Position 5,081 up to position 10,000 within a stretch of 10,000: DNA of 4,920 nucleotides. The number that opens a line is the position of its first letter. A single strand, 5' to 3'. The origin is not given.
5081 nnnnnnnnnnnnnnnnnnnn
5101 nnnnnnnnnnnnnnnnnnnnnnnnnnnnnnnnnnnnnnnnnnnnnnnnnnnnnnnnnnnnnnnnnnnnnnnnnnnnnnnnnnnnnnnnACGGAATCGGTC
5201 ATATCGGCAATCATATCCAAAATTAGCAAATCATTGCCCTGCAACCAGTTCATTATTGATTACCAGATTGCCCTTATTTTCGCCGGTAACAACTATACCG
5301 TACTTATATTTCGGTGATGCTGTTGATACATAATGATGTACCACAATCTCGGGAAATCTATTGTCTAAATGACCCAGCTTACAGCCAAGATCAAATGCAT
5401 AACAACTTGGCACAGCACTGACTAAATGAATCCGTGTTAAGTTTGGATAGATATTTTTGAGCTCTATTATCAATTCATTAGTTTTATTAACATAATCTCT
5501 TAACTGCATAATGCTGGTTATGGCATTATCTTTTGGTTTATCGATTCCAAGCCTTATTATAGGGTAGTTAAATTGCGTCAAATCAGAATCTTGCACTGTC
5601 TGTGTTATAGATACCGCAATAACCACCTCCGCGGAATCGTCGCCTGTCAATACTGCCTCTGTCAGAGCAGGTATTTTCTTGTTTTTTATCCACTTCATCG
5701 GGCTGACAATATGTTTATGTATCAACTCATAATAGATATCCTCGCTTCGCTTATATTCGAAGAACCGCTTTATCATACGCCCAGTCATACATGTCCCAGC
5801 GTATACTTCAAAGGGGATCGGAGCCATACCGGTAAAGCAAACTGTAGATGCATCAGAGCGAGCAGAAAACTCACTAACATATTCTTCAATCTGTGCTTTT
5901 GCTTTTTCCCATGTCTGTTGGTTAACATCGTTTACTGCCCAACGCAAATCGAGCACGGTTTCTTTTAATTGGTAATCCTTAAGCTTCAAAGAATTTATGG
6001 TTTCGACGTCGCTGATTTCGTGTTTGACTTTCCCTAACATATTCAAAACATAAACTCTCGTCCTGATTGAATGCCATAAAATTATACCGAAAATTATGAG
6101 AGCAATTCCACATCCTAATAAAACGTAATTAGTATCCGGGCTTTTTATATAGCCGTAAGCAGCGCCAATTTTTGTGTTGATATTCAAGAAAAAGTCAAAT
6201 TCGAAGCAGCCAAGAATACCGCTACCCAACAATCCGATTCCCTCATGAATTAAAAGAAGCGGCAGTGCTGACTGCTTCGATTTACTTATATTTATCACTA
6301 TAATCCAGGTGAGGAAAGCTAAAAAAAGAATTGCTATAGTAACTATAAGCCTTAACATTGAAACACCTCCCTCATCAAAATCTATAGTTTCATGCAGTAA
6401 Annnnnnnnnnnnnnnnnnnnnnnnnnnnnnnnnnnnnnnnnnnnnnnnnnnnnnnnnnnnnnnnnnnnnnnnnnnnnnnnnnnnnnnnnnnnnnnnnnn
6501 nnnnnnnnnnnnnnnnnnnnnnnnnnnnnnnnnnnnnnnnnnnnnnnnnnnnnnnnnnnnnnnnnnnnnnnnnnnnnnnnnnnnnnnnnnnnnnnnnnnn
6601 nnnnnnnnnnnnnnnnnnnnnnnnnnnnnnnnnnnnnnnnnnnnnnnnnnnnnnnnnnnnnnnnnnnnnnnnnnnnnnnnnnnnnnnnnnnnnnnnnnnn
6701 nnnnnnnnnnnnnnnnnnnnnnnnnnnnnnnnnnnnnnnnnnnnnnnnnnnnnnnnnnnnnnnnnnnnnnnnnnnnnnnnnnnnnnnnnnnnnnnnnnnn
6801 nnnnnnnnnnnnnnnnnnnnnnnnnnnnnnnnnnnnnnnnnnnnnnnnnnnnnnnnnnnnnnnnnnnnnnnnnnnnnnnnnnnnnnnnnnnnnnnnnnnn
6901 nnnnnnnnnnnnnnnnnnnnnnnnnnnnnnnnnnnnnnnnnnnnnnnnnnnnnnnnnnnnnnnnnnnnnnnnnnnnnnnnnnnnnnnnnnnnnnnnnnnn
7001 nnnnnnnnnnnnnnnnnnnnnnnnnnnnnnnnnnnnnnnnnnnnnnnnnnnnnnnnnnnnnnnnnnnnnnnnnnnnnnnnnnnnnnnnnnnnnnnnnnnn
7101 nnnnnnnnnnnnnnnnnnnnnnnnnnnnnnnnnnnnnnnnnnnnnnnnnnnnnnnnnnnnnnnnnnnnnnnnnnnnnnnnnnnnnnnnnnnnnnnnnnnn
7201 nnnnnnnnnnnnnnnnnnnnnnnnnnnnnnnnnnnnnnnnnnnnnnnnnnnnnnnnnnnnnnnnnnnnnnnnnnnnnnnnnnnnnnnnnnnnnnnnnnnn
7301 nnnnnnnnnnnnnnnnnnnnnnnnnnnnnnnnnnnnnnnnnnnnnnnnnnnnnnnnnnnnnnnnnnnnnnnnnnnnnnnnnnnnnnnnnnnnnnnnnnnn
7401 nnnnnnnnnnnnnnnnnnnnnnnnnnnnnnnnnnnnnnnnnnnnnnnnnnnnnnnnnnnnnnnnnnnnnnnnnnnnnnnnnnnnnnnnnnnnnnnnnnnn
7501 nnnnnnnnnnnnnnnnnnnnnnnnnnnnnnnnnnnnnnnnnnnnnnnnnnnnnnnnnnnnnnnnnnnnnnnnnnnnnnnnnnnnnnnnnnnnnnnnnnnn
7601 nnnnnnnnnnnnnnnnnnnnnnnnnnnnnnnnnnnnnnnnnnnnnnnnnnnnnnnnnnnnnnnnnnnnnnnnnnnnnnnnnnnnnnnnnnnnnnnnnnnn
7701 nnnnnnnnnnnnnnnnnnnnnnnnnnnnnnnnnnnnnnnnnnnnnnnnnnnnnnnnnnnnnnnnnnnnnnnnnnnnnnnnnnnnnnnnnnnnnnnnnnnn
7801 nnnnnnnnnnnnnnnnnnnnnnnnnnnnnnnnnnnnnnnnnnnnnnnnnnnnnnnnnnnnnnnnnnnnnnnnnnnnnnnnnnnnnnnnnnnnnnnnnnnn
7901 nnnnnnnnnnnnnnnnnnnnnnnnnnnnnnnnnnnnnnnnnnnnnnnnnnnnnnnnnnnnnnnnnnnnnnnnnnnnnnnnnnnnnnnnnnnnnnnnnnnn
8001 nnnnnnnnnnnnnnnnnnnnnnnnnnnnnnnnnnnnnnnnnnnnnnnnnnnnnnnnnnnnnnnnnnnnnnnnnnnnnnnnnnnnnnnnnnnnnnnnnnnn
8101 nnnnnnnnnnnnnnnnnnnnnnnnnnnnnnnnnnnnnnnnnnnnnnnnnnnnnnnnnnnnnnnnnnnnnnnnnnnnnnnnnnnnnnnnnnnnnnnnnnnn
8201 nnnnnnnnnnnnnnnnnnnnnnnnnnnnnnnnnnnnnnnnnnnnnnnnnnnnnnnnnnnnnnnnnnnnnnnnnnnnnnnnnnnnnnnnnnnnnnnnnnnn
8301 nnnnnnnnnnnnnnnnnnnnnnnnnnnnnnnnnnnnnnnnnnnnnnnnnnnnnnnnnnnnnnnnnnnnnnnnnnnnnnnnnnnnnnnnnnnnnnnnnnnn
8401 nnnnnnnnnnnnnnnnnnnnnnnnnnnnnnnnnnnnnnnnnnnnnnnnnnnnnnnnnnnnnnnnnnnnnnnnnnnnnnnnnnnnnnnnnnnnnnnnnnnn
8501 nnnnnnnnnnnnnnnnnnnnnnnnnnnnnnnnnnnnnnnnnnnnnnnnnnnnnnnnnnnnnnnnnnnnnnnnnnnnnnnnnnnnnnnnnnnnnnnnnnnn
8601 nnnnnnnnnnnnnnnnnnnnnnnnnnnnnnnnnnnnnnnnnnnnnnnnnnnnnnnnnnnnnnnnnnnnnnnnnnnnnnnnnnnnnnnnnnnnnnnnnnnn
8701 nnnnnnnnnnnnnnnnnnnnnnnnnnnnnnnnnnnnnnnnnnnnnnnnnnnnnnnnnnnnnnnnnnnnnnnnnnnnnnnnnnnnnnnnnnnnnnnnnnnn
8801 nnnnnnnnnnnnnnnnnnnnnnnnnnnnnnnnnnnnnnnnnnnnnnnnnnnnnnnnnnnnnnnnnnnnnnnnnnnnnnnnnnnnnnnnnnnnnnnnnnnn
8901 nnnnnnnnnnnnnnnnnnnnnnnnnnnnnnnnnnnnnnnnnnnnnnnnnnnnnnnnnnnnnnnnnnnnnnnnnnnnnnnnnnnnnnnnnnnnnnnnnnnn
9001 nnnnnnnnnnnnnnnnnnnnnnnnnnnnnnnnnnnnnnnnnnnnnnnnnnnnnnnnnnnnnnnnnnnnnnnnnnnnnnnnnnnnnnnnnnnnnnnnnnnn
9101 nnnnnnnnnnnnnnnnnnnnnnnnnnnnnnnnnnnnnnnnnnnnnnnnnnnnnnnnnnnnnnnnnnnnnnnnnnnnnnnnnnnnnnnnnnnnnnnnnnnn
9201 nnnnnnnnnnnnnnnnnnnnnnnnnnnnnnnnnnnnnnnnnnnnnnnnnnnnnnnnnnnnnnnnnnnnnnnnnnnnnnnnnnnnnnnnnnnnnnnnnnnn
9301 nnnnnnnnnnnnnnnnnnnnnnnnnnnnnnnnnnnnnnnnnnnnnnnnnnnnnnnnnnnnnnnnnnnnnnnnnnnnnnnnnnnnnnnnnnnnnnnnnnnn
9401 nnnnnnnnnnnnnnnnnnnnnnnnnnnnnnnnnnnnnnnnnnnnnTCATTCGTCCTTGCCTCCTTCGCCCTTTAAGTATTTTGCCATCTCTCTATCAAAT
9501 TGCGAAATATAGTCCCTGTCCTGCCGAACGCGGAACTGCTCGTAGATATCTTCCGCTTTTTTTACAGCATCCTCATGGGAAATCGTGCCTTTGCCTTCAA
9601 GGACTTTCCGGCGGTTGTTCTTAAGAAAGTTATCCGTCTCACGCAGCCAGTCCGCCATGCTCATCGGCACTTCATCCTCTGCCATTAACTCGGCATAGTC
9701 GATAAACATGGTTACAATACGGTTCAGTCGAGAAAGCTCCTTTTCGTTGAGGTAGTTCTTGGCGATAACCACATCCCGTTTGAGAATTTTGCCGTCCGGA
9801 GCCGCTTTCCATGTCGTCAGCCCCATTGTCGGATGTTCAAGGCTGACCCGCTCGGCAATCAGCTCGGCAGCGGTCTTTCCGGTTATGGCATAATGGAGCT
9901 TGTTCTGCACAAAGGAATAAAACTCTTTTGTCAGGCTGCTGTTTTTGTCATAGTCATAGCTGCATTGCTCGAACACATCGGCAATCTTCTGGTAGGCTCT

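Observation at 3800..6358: Minimal CBASS-like cyclic-nucleotide signalling pair in effector-first order: 3TM + SAVED/CARF-like protein followed by a CD-NTase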

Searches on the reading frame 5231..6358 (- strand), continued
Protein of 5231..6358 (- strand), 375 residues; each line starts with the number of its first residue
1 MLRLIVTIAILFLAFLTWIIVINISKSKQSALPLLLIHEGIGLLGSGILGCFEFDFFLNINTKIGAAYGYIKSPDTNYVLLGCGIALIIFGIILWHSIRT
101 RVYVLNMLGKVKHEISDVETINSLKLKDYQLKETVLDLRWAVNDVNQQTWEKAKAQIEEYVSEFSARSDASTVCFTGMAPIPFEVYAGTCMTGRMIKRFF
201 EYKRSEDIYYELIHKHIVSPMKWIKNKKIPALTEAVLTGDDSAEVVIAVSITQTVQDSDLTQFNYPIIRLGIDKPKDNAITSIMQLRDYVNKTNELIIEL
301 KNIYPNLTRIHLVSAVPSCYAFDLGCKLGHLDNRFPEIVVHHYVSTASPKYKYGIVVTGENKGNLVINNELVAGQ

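Call 58: search_protein_families(library=pfam, proteins=[L001:12654-12893:+], max_evalue=0.1)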
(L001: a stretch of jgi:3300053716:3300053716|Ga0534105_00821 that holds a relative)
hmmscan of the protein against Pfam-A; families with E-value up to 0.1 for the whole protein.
L001:12654-12893:+ (79 aa): 0 families

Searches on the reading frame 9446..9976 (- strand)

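Call 3: search_protein_families(library=pfam, proteins=[window:9446-9976:-], max_evalue=0.1)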
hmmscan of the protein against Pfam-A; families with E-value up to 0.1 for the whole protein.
window:9446-9976:- (176 aa): 1 family
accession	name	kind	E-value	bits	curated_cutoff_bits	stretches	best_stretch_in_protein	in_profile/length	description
PF13310.11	Virulence_RhuM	-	1.9e-56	191.6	33.7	1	5-153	104-249/252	Virulence protein RhuM family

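Call 4: search_protein_families(library=padloc, proteins=[window:9446-9976:-], max_evalue=0.1)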
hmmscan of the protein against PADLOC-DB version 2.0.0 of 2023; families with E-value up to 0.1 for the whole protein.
window:9446-9976:- (176 aa): 11 families
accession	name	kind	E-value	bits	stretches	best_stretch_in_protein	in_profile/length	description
PDLC04851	PDC-S05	-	2.7e-66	222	1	3-168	171-335/342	-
PDLC04871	PDC-S05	-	1.4e-63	213.5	1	2-166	291-455/468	-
PDLC04868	PDC-S05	-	1.1e-62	210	1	2-168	167-330/335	-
PDLC04853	PDC-S05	-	6.4e-60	201.1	1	3-168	165-326/336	-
PDLC04852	PDC-S05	-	2.9e-55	185.6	1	5-169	172-333/346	-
PDLC04864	PDC-S05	-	7.2e-53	177.7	1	5-166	107-265/277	-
PDLC04843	PDC-S05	-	9.7e-47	157.7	1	5-161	163-312/330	-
PDLC04870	PDC-S05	-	3.2e-11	41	1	5-45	168-208/214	-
PDLC04875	PDC-S05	-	2.9e-07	28.9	1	124-165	71-112/123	-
PDLC04845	PDC-S05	-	0.00018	19.3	1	121-154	95-128/191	-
PDLC04860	PDC-S05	-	0.0085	14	1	123-168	87-132/141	-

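Call 5: search_protein_families(library=ncbifam, proteins=[window:9446-9976:-], max_evalue=0.1)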
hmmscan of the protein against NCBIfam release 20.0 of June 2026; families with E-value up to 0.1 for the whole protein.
window:9446-9976:- (176 aa): 1 family
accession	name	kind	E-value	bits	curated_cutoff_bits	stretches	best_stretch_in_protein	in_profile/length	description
NF000018.2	trim_DfrA10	exception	0.015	15.2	400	1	50-94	44-86/187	trimethoprim-resistant dihydrofolate reductase DfrA10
